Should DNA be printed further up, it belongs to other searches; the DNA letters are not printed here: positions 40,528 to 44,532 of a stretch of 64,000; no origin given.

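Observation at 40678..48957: Tandem pair of colinear giant T9SS cargo genes (1234 and 1504 aa) with a multi-domain architecture I cannot assign to a known function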

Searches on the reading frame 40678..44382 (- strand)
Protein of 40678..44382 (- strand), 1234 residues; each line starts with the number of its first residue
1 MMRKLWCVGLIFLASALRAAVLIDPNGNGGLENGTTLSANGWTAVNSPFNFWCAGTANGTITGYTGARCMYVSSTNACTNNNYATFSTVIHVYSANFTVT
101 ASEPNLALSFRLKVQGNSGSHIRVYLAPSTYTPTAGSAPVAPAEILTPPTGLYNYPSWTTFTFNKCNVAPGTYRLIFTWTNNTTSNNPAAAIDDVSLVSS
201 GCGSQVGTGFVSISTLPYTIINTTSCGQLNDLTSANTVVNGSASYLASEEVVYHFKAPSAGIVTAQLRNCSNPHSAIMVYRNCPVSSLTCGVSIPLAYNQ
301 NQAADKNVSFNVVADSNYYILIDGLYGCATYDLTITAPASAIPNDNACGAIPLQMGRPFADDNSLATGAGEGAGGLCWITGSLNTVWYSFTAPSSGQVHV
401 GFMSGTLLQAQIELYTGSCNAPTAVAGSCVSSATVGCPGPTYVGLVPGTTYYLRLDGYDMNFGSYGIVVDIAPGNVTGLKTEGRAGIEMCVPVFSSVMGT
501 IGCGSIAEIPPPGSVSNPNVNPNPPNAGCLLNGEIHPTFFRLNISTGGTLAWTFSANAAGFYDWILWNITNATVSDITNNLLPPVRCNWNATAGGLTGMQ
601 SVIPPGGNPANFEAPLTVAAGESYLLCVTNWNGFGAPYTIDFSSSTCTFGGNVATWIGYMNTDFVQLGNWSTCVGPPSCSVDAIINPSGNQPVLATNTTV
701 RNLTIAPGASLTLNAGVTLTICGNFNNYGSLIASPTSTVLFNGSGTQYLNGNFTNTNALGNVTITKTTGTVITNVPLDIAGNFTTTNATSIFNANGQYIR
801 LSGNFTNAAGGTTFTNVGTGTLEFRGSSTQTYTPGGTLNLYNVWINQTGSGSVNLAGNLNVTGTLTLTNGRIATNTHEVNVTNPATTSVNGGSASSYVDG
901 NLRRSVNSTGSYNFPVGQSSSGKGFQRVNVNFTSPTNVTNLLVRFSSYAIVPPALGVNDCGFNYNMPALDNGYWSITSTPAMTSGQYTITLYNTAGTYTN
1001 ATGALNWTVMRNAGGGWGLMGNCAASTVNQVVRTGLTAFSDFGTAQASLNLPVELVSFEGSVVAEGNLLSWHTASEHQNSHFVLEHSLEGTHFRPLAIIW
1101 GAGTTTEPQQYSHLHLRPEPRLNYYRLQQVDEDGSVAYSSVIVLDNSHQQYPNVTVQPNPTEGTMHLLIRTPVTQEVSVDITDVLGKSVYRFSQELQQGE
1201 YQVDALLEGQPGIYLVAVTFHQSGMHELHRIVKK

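Call 7: search_protein_families(library=pfam, proteins=[window:40678-44382:-], max_evalue=1)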
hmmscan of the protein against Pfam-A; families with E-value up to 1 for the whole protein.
window:40678-44382:- (1234 aa): 2 families
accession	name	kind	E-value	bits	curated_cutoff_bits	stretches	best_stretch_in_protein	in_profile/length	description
PF18962.6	Por_Secre_tail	-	1.8e-06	28.5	27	1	1158-1222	3-66/75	Secretion system C-terminal sorting domain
PF23759.1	GBD_T9SS_assoc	-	9.7e-05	23.1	27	1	385-455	45-102/116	Galactose binding domain-like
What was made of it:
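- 40681..40938 (-): B D8 (residues 1149-1234), T9SS type-A C-terminal sorting domain. The equivalent in A is 44446-44703. PF18962 above the cut-off (call 7).
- On PPC / collagen-binding-domain superfamily (D2, D3, D4): In A and B the only hit is PF23759 at 23.1 bits, below the cut-off of 27 (call 7).
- Closest known: T9SS type-A CTD cargo proteins in general. Same: N-terminal signal peptide plus a C-terminal beta-sandwich sorting domain of about 80 aa at the very end of the protein, above the Pfam cut-off (call 7).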

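Call 8: search_protein_families(library=ncbifam, proteins=[window:40678-44382:-], max_evalue=1)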
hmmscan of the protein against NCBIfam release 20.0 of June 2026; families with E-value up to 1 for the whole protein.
window:40678-44382:- (1234 aa): 0 families
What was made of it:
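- NCBIfam gave no hit to any T9SS sorting-domain model (call 8).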

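Call 12: find_homologous_proteins(query=window:40678-44382:-, max_evalue=0.00001)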
Query window:40678-44382:- (1234 aa): 37 proteins with E <= 0.00001 among 8000 candidates.
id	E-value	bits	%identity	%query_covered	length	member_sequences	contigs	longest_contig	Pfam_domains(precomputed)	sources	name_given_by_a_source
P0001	0.0e+0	2801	100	100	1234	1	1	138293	PF18962.8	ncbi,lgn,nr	ncbi:MAG: hypothetical protein NZL95_04700 [Chitinophagales bacterium]|nr:hypothetical protein [Chit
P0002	0.0e+0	2193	86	90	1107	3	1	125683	-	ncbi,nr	ncbi:MAG: hypothetical protein NZM08_09975, partial [Chitinophagales bacterium]|nr:hypothetical prot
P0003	0.0e+0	1664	61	100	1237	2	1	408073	PF18962.8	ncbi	-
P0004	0.0e+0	1148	47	83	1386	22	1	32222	PF18962.8,PF23759.2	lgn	-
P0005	5.4e-185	636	37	73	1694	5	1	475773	PF18962.8,PF23759.2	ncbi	-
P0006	6.6e-158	546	31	84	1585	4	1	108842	-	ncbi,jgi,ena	ncbi:MAG: T9SS type A sorting domain-containing protein [Bacteroidota bacterium]|jgi:hypothetical pr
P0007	4.6e-149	517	34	83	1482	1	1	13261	PF21868.4,PF04151.22,PF18962.8,PF23759.2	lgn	-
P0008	6.4e-146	506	34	83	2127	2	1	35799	PF00431.27,PF18962.8,PF14873.12,PF19081.7,PF23759.2,PF00041.28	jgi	jgi:hypothetical protein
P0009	7.3e-144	499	36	74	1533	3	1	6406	PF18962.8,PF23759.2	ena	-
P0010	1.6e-141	492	32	81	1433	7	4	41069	-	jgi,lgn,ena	jgi:hypothetical protein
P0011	8.3e-128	446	34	72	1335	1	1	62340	PF18962.8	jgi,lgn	jgi:hypothetical protein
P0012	1.6e-119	419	35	72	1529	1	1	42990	PF21722.5,PF18962.8,PF23759.2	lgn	-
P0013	4.4e-82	295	31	71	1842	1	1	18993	PF20009.5,PF14873.12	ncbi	-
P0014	3.2e-51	193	33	22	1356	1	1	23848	PF18962.8,PF23759.2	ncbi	ncbi:MAG: T9SS type A sorting domain-containing protein [Bacteroidia bacterium]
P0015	1.6e-50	190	30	58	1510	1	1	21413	PF18962.8,PF23759.2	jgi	-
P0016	2.0e-45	173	32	34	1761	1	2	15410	PF20009.5,PF18962.8,PF19081.7,PF00041.28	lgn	-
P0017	1.5e-44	171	33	34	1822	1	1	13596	PF20009.5,PF18962.8,PF19081.7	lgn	-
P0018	4.8e-38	149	33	35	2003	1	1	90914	PF19406.6,PF18962.8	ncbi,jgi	jgi:hypothetical protein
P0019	2.8e-34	136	29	16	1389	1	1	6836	PF04151.22,PF18962.8,PF23759.2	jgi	jgi:hypothetical protein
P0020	3.2e-29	120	30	33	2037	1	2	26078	PF18962.8,PF19081.7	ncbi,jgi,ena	-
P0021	9.2e-21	92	27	47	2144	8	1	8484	PF18962.8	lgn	-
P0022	1.6e-20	91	27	36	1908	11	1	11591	PF18962.8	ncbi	-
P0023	2.5e-20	90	34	13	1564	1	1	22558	PF07953.21,PF13385.14,PF18962.8,PF02210.32,PF00054.31,PF19081.7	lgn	-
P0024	4.4e-19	86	39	16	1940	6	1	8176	PF10162.15,PF18962.8,PF19081.7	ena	-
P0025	2.8e-17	80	32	15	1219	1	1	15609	PF18962.8,PF23759.2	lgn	-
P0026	3.0e-17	80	27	44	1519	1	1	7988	PF18962.8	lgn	-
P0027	2.9e-16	77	28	18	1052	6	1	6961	PF18962.8,PF23759.2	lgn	-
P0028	2.3e-15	74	30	16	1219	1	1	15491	PF18962.8,PF14873.12,PF23759.2,PF00041.28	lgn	-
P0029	1.4e-14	71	30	15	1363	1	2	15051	PF00431.27,PF23759.2,PF00041.28,PF16656.12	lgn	-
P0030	1.5e-14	71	26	39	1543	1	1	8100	PF12951.14,PF18962.8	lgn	-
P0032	1.4e-12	65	31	18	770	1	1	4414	PF18962.8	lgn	-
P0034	4.0e-12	63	32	12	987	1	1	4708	PF18962.8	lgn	-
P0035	2.0e-10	57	28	16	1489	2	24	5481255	PF20009.5,PF18962.8,PF14873.12,PF23759.2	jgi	jgi:hypothetical protein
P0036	2.5e-10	57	25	18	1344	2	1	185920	PF18962.8,PF23759.2,PF00041.28,PF16656.12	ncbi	-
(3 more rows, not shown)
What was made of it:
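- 42967..43368 (-): B D3 (residues 339-472), GBD_T9SS_assoc-like module. The equivalent in A is 46732-47124. PF23759 at 23.1 bits, below the cut-off of 27 (call 7); the family is on record for many homologues (call 12)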

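Call 13: search_solved_structures(query=window:40678-44382:-, max_evalue=1)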
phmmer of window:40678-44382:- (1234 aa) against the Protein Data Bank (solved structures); distinct sequences matched with E-value up to 1: 0.

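Call 30: find_encoding_contigs(protein=P0003, flank=10000, max_places=3)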
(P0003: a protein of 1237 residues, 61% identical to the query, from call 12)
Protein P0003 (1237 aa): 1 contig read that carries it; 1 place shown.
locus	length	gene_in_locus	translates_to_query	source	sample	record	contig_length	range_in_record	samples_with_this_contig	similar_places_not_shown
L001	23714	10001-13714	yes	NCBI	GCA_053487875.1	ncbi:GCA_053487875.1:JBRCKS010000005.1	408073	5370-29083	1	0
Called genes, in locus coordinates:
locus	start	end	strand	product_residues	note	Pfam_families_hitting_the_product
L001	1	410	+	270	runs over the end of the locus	PF00149:Metallophos, PF12850:Metallophos_2 (faint)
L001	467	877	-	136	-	PF02566:OsmC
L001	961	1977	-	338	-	PF00154:RecA_N, PF06745:ATPase (faint), PF08423:Rad51 (weak), PF21096:RecA_C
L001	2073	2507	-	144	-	PF14126:DUF4293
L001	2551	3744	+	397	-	PF00108:Thiolase_N, PF02803:Thiolase_C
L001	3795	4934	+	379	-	PF00155:Aminotran_1_2 (weak), PF00266:Aminotran_5, PF01212:Beta_elim_lyase (weak)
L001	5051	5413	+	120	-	-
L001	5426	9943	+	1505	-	PF23759:GBD_T9SS_assoc (faint), PF18962:Por_Secre_tail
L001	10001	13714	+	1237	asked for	PF18962:Por_Secre_tail (weak)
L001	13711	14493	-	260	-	PF05050:Methyltransf_21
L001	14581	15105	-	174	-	-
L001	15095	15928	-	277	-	PF04085:MreC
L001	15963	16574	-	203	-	-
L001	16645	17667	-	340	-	PF00022:Actin (faint), PF06723:MreB_Mbl, PF00012:HSP70, PF14450:FtsA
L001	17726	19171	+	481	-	PF26766:Choice_anch_L, PF00691:OmpA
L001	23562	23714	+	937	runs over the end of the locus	PF25778:DUF7948, PF06739:SBBP (faint), PF18962:Por_Secre_tail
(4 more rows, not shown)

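Call 31: find_encoding_contigs(protein=P0002, flank=10000, max_places=3)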
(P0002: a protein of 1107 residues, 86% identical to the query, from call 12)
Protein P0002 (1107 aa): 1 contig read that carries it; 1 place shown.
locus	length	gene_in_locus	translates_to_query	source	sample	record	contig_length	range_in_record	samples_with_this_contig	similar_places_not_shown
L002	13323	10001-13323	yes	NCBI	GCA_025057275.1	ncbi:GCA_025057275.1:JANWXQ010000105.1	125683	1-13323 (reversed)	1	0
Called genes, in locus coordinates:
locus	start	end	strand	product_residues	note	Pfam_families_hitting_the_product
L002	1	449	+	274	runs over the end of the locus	PF00149:Metallophos, PF12850:Metallophos_2 (weak)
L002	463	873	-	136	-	PF02566:OsmC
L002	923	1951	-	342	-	PF00154:RecA_N, PF06745:ATPase (weak), PF08423:Rad51 (weak), PF27531:MT3502_N (faint), PF21096:RecA_C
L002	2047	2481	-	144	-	PF14126:DUF4293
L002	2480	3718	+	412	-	PF00108:Thiolase_N, PF02803:Thiolase_C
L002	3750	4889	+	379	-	PF00266:Aminotran_5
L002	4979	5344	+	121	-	-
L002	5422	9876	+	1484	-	PF18962:Por_Secre_tail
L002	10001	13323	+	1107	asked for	?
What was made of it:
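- Both genes are intact and syntenic in three genomes (calls 30, 31). The pair has been kept together in three genomes (calls 30, 31).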

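Call 64: find_encoding_contigs(protein=P0005, flank=8000, max_places=1)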
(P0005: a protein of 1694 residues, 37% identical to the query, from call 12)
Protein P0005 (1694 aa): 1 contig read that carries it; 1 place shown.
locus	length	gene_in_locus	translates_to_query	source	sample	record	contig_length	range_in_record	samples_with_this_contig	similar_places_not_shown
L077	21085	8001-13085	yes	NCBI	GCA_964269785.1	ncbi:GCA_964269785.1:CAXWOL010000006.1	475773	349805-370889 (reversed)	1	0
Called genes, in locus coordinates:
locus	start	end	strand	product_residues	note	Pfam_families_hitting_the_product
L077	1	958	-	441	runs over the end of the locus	PF00875:DNA_photolyase, PF03441:FAD_binding_7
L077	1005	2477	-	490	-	-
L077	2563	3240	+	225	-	PF18962:Por_Secre_tail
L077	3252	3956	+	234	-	PF18962:Por_Secre_tail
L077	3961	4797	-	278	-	PF00494:SQS_PSY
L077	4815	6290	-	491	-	PF00070:Pyr_redox (faint), PF01134:GIDA (faint), PF01266:DAO (weak), PF01593:Amino_oxidase, PF03486:HI0933_like (faint), PF06100:MCRA (faint), PF07992:Pyr_redox_2 (faint), PF13450:NAD_binding_8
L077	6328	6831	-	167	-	PF04542:Sigma70_r2, PF22029:PhyR_sigma2, PF08281:Sigma70_r4_2, PF04545:Sigma70_r4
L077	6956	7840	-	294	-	PF00376:MerR (faint), PF13411:MerR_1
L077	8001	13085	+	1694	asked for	PF23759:GBD_T9SS_assoc (weak), PF18962:Por_Secre_tail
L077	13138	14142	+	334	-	PF10162:G8 (weak)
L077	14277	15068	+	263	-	-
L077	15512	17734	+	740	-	PF08206:OB_RNB, PF17876:CSD2 (weak), PF08206:OB_RNB, PF17849:OB_Dis3, PF17876:CSD2, PF00773:RNB, PF00575:S1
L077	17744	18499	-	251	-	PF00072:Response_reg, PF04397:LytTR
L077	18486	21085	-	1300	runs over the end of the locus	PF13426:PAS_9, PF13188:PAS_8, PF13426:PAS_9, PF00989:PAS, PF13426:PAS_9, PF00989:PAS, PF13426:PAS_9, PF00989:PAS, +14 more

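Call 65: find_encoding_contigs(protein=P0006, flank=8000, max_places=1)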
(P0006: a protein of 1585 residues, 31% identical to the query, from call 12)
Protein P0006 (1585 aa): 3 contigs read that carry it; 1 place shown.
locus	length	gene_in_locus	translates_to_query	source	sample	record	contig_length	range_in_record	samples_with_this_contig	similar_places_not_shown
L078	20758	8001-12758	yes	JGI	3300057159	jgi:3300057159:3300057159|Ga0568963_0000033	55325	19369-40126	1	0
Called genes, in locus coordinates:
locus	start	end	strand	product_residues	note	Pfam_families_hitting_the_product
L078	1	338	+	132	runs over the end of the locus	PF00072:Response_reg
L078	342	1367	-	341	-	PF13354:Beta-lactamase2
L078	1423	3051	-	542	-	PF22694:CtpB_N-like (weak), PF00595:PDZ (weak), PF13180:PDZ_2, PF17820:PDZ_6, PF03572:Peptidase_S41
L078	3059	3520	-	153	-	PF00383:dCMP_cyt_deam_1, PF14437:MafB19-deam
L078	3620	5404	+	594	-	-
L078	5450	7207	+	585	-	PF00801:PKD (weak), PF18911:PKD_4 (weak), PF18962:Por_Secre_tail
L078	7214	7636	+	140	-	-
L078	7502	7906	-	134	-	-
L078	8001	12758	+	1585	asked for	-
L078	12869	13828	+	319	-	PF13793:Pribosyltran_N, PF00156:Pribosyltran, PF14572:Pribosyl_synth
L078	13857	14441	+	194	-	PF01386:Ribosomal_L25p, PF14693:Ribosomal_TL5_C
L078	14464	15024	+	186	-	PF01195:Pept_tRNA_hydro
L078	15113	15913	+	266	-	PF18962:Por_Secre_tail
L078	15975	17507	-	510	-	PF28494:GlyRS_ins_1, PF00587:tRNA-synt_2b, PF03129:HGTP_anticodon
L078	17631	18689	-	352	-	-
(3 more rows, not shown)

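Call 66: find_encoding_contigs(protein=P0011, flank=8000, max_places=1)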
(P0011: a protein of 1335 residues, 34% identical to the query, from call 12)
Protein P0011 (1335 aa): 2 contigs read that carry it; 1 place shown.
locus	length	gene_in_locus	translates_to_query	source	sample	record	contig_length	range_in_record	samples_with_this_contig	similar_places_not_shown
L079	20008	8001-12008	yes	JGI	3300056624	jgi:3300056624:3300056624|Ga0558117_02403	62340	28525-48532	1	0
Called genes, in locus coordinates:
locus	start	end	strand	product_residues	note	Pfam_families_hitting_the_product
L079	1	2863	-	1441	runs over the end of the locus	PF04357:TamB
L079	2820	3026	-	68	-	-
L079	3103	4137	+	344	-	PF00814:TsaD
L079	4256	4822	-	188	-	PF01195:Pept_tRNA_hydro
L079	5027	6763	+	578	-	PF02037:SAP (weak), PF07497:Rho_RNA_bind, PF00006:ATP-synt_ab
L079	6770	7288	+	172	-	PF13858:DUF4199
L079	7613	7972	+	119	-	-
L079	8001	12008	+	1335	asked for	PF18962:Por_Secre_tail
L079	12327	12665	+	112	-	-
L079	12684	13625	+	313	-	PF23759:GBD_T9SS_assoc (faint)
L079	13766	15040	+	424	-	PF18962:Por_Secre_tail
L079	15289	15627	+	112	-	PF00436:SSB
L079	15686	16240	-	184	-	-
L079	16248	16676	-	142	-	-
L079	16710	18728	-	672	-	PF00515:TPR_1 (faint), PF07719:TPR_2 (faint), PF13181:TPR_8 (faint), PF13424:TPR_12 (weak), PF07228:SpoIIE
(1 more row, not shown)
